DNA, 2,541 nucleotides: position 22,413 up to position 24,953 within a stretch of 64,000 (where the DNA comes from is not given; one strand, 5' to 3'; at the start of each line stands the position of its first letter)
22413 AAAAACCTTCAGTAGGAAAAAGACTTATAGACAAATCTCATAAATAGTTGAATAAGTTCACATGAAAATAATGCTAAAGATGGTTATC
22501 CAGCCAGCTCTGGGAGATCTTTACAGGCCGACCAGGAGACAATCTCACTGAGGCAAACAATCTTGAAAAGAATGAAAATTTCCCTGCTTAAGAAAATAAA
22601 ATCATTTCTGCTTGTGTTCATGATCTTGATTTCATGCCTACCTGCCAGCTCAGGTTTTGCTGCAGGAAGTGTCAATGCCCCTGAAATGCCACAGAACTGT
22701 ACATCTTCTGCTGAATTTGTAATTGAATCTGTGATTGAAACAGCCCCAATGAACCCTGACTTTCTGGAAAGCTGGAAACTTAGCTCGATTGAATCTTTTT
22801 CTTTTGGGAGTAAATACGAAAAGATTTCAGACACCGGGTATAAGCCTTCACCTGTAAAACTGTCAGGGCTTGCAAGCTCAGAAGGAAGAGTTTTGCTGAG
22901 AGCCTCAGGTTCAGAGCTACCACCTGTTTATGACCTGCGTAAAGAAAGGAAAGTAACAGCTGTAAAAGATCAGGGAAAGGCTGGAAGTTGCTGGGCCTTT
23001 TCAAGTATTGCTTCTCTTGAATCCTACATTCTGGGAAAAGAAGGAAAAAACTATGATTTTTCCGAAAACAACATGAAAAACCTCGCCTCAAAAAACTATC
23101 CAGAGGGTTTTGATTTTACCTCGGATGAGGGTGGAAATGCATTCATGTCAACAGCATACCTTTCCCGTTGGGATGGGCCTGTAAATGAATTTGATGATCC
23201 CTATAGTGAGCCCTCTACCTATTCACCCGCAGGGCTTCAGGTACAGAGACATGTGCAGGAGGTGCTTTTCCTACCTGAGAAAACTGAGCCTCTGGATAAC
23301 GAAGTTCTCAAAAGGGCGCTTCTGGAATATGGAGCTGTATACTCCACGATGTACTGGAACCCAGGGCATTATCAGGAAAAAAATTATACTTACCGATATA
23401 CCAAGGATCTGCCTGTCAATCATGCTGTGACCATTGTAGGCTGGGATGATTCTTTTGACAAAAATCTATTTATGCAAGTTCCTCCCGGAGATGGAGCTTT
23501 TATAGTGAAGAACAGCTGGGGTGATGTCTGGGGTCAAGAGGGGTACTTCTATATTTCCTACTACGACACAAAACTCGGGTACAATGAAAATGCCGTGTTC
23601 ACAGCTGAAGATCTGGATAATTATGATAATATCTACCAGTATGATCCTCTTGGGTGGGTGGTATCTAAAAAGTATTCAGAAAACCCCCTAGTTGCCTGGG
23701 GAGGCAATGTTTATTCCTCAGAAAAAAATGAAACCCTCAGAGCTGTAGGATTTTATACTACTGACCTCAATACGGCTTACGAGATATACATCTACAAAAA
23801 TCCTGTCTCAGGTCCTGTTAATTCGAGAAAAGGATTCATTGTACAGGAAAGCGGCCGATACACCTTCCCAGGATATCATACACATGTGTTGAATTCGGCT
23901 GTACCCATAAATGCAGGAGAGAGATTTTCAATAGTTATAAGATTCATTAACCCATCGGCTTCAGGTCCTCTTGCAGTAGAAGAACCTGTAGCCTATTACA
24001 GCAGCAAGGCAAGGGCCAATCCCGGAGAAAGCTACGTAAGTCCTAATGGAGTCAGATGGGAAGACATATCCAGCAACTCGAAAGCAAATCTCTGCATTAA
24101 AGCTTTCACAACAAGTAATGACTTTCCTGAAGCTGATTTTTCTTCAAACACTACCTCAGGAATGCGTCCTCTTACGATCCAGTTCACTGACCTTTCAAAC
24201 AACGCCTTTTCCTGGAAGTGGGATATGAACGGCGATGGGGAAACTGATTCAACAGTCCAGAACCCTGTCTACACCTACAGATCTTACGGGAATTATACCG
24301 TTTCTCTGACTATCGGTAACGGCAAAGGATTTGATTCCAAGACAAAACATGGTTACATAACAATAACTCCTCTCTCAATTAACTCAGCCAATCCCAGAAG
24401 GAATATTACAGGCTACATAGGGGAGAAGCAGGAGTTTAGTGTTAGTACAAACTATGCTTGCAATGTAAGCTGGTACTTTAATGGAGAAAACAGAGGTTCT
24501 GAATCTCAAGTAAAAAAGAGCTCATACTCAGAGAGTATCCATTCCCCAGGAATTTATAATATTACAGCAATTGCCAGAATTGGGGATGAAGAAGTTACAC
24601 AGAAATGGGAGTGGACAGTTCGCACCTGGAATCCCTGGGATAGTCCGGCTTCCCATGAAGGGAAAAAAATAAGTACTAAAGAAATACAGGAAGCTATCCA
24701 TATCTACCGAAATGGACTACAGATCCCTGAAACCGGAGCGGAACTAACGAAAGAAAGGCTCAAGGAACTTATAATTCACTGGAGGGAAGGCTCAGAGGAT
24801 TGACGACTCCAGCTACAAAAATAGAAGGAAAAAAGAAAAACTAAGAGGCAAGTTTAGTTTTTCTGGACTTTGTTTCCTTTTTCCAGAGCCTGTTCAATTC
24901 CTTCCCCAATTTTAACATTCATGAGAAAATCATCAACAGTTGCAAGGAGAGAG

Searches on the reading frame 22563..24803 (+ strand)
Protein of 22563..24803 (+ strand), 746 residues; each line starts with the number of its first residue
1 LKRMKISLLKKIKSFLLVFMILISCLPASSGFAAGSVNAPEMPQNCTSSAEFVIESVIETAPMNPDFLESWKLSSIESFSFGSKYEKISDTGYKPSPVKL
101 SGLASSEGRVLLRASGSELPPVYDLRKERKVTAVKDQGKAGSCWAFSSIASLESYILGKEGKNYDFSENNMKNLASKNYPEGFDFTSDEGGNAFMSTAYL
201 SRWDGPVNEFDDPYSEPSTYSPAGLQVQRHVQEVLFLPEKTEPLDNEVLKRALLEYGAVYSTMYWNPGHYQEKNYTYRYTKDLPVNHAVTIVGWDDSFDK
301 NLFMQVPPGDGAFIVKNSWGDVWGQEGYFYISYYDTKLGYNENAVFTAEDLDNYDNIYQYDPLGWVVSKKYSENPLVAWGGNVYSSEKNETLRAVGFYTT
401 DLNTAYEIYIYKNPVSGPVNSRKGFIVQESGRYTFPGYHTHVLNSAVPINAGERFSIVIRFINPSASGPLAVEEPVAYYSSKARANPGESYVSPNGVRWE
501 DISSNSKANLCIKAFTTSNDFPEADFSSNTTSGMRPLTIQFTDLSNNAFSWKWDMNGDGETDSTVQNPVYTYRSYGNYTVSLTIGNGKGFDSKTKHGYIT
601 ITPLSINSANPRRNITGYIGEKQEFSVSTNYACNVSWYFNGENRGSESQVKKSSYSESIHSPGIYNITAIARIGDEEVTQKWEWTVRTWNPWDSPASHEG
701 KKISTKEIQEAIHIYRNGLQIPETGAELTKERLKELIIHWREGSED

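Call 3: search_protein_families(library=pfam, proteins=[window:22563-24803:+], max_evalue=0.1)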
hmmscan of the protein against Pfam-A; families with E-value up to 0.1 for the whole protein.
window:22563-24803:+ (746 aa): 6 families
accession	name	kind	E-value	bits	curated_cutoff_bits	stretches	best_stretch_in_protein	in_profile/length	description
PF18560.7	Lectin_like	-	1.5e-49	168.6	27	1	357-516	1-156/156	Lectin like domain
PF00112.29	Peptidase_C1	-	1.1e-27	97.9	20.7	1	119-345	1-217/220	Papain family cysteine protease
PF18911.6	PKD_4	-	5.9e-11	42.7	27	1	522-600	4-84/85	PKD domain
PF00801.26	PKD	-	9.1e-07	29.2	23.5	1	534-594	12-75/80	PKD domain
PF03051.21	Peptidase_C1_2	-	0.00041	19.7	22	0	285-332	359-398/438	Peptidase C1-like family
PF24527.1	Ig-like_Pom152_9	-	0.053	14.3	27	0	619-671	14-64/80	Nucleoporin pom152-like, ninth immunoglobulin-like domain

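Call 4: search_protein_families(library=ncbifam, proteins=[window:22563-24803:+], max_evalue=0.1)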
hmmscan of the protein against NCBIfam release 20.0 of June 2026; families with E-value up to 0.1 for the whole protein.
window:22563-24803:+ (746 aa): 0 families
